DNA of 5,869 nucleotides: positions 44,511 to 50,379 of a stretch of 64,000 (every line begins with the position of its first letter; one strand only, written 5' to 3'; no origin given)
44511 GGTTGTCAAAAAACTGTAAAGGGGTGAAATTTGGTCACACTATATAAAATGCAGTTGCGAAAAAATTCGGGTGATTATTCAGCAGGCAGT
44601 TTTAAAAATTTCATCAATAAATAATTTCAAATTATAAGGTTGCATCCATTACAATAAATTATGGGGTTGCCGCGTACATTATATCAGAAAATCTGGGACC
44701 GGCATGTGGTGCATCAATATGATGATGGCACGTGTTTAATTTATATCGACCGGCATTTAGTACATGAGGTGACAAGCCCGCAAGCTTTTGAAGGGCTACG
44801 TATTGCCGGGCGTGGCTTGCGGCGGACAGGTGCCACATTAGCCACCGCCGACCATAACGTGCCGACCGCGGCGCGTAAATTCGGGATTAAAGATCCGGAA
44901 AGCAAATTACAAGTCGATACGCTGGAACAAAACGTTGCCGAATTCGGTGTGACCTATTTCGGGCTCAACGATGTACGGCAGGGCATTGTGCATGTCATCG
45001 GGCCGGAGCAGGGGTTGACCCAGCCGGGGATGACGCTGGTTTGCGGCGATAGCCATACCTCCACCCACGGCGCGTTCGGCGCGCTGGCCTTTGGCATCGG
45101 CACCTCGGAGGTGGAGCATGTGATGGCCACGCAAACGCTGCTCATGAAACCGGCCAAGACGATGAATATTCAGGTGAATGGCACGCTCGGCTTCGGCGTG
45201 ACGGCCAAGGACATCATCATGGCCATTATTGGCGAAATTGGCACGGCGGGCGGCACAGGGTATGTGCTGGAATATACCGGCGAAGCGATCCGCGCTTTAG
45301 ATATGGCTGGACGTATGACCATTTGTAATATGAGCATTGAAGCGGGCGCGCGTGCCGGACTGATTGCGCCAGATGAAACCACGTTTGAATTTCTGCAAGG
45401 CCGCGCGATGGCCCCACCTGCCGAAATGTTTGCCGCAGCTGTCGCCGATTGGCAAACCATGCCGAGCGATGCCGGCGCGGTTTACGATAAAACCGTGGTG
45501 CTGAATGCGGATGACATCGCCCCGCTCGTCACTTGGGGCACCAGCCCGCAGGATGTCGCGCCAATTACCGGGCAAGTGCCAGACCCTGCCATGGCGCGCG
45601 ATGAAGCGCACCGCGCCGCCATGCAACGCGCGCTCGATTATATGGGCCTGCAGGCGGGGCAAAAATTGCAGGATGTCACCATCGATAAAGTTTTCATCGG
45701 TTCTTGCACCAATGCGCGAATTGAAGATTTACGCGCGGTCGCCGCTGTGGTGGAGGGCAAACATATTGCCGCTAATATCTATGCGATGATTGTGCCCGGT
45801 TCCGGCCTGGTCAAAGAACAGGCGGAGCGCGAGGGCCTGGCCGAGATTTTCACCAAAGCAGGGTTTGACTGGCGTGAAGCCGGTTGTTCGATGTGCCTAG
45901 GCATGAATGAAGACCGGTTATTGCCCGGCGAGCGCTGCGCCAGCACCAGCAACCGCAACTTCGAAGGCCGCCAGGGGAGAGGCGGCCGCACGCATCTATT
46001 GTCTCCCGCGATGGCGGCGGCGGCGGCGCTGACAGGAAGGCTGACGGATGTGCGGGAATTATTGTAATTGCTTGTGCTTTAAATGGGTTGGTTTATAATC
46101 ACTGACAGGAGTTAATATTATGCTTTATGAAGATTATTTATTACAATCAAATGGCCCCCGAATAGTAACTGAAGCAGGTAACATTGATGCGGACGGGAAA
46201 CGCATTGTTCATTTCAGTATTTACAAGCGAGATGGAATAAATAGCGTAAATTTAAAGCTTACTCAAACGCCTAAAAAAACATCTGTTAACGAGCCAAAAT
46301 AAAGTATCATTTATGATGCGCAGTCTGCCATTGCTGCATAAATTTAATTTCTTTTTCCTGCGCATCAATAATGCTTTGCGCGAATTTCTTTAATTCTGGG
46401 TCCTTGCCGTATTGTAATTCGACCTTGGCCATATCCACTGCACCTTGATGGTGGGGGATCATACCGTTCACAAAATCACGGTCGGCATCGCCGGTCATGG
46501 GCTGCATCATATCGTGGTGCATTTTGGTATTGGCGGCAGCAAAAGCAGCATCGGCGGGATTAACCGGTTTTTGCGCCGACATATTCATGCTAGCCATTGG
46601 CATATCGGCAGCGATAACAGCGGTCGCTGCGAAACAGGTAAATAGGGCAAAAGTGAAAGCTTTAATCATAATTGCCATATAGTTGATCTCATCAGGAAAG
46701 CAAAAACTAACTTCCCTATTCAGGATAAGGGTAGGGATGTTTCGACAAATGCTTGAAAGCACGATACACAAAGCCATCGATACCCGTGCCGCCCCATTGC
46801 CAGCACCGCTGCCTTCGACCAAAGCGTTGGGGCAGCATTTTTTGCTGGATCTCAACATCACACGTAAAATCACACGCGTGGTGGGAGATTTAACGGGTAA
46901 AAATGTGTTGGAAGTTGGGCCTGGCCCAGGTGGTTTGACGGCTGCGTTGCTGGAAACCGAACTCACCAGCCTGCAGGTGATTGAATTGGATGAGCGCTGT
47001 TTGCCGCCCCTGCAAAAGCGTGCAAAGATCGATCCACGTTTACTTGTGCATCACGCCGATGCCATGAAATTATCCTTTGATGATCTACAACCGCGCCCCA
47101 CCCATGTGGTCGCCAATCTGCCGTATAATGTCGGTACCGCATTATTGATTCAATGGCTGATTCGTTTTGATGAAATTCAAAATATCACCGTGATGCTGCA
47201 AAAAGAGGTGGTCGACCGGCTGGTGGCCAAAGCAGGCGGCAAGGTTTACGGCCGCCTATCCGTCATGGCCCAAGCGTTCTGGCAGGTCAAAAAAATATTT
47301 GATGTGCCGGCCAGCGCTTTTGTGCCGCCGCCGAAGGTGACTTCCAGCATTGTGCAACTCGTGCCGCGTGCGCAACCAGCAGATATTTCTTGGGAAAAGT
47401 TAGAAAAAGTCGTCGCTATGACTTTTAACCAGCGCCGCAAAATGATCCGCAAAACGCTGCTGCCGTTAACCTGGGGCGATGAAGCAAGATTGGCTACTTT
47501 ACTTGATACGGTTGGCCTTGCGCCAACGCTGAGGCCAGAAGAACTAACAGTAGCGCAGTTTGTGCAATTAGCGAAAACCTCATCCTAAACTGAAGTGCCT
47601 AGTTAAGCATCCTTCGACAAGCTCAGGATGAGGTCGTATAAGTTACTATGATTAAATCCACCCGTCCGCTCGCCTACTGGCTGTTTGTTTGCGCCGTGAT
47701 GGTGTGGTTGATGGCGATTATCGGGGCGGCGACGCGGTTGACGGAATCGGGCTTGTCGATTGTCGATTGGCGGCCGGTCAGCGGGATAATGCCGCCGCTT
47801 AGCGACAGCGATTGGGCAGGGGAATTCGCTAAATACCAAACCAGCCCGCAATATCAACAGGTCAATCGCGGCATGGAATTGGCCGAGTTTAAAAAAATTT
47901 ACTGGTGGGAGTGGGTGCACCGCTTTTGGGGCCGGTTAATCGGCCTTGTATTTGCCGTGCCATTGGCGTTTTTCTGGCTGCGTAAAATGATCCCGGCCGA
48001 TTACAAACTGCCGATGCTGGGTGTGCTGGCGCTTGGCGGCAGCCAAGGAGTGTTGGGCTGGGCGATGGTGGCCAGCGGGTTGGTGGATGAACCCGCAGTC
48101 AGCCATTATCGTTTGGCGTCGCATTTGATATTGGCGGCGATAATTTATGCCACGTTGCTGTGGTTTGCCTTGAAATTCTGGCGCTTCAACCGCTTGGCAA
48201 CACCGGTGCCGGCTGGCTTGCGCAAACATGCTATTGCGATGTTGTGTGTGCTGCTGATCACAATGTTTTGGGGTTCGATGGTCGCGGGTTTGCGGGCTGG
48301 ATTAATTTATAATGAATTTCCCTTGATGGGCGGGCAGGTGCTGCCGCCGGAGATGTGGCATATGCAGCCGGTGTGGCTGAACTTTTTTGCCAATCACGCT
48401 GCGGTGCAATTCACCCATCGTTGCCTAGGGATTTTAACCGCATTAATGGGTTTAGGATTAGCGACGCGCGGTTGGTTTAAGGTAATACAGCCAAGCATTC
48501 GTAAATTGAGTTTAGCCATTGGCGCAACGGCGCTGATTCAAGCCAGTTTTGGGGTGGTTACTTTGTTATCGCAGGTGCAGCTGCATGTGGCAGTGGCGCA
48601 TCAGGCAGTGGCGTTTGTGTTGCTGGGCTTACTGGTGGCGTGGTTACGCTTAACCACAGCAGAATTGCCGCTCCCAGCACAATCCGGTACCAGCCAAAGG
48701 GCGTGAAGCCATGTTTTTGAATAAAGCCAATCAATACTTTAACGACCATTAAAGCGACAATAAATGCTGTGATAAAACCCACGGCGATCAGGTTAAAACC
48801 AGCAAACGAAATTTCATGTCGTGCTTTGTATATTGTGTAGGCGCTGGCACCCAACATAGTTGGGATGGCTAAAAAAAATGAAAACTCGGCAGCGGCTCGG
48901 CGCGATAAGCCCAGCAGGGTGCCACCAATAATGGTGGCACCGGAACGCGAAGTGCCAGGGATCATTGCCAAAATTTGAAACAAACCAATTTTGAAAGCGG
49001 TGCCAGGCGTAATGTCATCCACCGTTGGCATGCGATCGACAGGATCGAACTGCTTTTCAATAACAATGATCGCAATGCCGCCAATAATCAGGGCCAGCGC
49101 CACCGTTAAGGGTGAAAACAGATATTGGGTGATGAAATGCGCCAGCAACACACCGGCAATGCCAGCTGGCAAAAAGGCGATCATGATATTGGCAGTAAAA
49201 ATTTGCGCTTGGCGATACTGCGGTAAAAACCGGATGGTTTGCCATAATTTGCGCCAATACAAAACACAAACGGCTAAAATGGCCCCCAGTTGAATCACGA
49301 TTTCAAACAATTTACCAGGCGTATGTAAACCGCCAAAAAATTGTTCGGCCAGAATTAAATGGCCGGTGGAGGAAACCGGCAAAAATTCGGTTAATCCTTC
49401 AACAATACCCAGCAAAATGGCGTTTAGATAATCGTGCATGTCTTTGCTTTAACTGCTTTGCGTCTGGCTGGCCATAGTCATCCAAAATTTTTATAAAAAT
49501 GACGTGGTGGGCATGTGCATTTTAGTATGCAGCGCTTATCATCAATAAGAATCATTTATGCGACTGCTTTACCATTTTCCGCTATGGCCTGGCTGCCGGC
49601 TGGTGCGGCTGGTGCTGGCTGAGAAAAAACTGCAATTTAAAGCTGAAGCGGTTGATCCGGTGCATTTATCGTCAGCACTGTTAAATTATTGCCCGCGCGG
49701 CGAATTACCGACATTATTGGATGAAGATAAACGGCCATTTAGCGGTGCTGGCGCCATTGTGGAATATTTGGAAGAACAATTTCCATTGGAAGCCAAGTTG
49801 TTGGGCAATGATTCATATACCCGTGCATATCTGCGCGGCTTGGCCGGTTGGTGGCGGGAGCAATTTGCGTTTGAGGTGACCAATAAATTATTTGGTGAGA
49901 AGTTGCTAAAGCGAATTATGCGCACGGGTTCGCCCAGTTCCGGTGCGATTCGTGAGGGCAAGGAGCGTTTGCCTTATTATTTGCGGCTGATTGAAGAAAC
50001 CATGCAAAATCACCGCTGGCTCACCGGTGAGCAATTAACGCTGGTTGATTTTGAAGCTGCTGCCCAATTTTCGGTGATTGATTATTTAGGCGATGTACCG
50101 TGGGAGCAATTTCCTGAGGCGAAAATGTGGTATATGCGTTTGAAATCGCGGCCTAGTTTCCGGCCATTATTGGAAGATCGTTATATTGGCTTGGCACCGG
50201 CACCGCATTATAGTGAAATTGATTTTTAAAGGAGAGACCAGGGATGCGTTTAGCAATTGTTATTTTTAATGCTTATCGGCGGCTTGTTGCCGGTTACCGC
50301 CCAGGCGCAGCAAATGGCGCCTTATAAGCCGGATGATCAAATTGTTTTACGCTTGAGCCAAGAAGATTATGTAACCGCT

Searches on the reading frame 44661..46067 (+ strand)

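Call 5: search_protein_families(library=pfam, proteins=[window:44661-46067:+], max_evalue=0.01)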
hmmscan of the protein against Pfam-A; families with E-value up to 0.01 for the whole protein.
window:44661-46067:+ (468 aa): 2 families
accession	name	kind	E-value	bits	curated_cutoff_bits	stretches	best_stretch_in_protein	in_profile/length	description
PF00330.25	Aconitase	-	7.3e-179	596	28.7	1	9-459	1-463/463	Aconitase family (aconitate hydratase)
PF16548.10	FlgT_N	-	0.0093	16.9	28.8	0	300-368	9-76/87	Flagellar assembly protein T, N-terminal domain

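Call 6: search_protein_families(library=ncbifam, proteins=[window:44661-46067:+], max_evalue=0.01)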
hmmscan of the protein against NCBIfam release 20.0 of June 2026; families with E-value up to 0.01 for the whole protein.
window:44661-46067:+ (468 aa): 19 families
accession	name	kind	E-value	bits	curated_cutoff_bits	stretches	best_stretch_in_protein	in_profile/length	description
NF004016.0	PRK05478.1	subfamily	7.3e-240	796.3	510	1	5-467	4-466/468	3-isopropylmalate dehydratase large subunit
TIGR00170.1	leuC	equivalog_domain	4.5e-233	774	560.25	1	4-467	2-466/466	3-isopropylmalate dehydratase large subunit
NF009116.0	PRK12466.1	subfamily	1.4e-226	752.5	531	1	4-467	4-468/472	3-isopropylmalate dehydratase large subunit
NF001614.1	PRK00402.1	subfamily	1.7e-105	353.1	385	2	6-303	2-283/415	aconitase/3-isopropylmalate dehydratase large subunit family protein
TIGR01343.1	hacA_fam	subfamily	1.7e-98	329.9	385.7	2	7-303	2-280/412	homoaconitate hydratase family protein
TIGR02086.1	IPMI_arch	subfamily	1.2e-84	284.4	410.15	2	6-303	2-278/411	3-isopropylmalate dehydratase/homoaconitate hydratase family large subunit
NF040615.1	HacA_Meth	equivalog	2e-79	267.3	550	2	7-303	3-287/419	homoaconitase large subunit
NF005558.0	PRK07229.1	equivalog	3e-76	257.3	612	1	4-466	2-414/647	aconitate hydratase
TIGR02083.1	LEU2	equivalog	3.1e-72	243.8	610.65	2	6-302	2-282/419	3-isopropylmalate dehydratase large subunit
TIGR01342.1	acon_putative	hypoth_equivalog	5e-54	183.6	719.15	2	92-302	82-278/655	putative aconitate hydratase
TIGR00139.1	h_aconitase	equivalog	1.9e-40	138.9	529.9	2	29-250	32-245/709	homoaconitase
TIGR01340.1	aconitase_mito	equivalog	3.5e-40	138.1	825.35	1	86-461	115-472/745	aconitate hydratase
NF006757.0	PRK09277.1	subfamily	7e-34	116.6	686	1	124-461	205-558/888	aconitate hydratase AcnA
NF009520.0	PRK12881.1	subfamily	3.4e-33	114.4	905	1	125-461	206-559/893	aconitate hydratase AcnA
TIGR01341.1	aconitase_1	equivalog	3.7e-30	104.3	945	1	125-461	190-549/876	aconitate hydratase AcnA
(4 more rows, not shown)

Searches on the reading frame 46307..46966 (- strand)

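Call 57: search_protein_families(library=pfam, proteins=[window:46307-46966:-], max_evalue=0.00001)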
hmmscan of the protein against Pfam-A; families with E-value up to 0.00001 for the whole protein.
window:46307-46966:- (219 aa): 1 family
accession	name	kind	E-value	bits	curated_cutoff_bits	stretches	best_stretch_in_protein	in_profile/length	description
PF03713.19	DUF305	-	2.5e-18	67.1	27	1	136-213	72-150/151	Domain of unknown function (DUF305)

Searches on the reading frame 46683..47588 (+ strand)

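Call 57: search_protein_families(library=pfam, proteins=[window:46683-47588:+], max_evalue=0.00001)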
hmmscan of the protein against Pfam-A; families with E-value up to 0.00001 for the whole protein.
window:46683-47588:+ (301 aa): 1 family
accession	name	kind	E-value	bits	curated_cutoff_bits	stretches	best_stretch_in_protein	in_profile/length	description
PF00398.26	RrnaAD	-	3.4e-52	177.6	24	1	47-298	6-259/263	Ribosomal RNA adenine dimethylase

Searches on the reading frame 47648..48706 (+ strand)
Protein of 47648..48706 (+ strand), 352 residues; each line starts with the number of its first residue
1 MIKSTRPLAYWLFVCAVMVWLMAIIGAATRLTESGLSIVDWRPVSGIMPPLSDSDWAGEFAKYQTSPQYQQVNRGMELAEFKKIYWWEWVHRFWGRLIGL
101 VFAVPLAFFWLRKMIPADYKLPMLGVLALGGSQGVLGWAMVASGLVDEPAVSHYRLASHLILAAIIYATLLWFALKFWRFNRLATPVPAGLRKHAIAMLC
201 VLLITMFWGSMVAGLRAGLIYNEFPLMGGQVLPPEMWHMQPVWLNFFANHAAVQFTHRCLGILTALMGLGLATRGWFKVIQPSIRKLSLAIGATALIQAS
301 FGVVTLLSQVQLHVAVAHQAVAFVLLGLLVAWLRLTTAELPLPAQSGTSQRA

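Call 58: search_protein_families(library=pfam, proteins=[window:47648-48706:+], max_evalue=0.00001)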
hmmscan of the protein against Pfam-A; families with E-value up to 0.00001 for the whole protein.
window:47648-48706:+ (352 aa): 1 family
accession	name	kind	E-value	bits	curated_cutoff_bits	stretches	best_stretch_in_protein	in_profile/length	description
PF02628.20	COX15-CtaA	-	1.3e-104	350.1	29.9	1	9-330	1-322/322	Cytochrome oxidase assembly protein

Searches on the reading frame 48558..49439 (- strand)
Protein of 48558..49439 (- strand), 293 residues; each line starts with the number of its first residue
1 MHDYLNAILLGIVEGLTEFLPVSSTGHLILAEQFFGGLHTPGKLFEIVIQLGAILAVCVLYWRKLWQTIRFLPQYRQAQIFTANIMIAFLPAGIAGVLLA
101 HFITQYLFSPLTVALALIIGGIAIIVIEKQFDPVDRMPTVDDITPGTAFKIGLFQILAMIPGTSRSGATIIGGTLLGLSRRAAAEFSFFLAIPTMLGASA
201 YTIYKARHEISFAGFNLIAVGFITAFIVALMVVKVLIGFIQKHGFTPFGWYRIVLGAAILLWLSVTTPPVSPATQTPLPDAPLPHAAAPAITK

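Call 58: search_protein_families(library=pfam, proteins=[window:48558-49439:-], max_evalue=0.00001)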
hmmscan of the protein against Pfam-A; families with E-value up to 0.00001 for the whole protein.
window:48558-49439:- (293 aa): 1 family
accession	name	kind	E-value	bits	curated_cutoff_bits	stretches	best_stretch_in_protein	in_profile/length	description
PF02673.24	BacA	-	9.8e-84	281.5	33.4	1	7-257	1-256/257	Bacitracin resistance protein BacA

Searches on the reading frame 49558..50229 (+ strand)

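Call 58: search_protein_families(library=pfam, proteins=[window:49558-50229:+], max_evalue=0.00001)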
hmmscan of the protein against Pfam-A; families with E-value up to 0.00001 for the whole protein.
window:49558-50229:+ (223 aa): 5 families
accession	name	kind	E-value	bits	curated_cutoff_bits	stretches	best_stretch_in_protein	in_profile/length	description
PF13417.12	GST_N_3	-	5.1e-13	49.6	22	1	4-77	1-73/75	Glutathione S-transferase, N-terminal domain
PF13409.12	GST_N_2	-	1.9e-10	41.6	25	1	13-74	5-70/70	Glutathione S-transferase, N-terminal domain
PF00043.30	GST_C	-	1.9e-07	31.7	20.7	1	133-199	26-93/93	Glutathione S-transferase, C-terminal domain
PF14497.11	GST_C_3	-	3.8e-06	27.5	21.6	1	135-202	28-98/104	Glutathione S-transferase, C-terminal domain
PF02798.26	GST_N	-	7.5e-06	26.6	20.9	0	14-72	15-75/76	Glutathione S-transferase, N-terminal domain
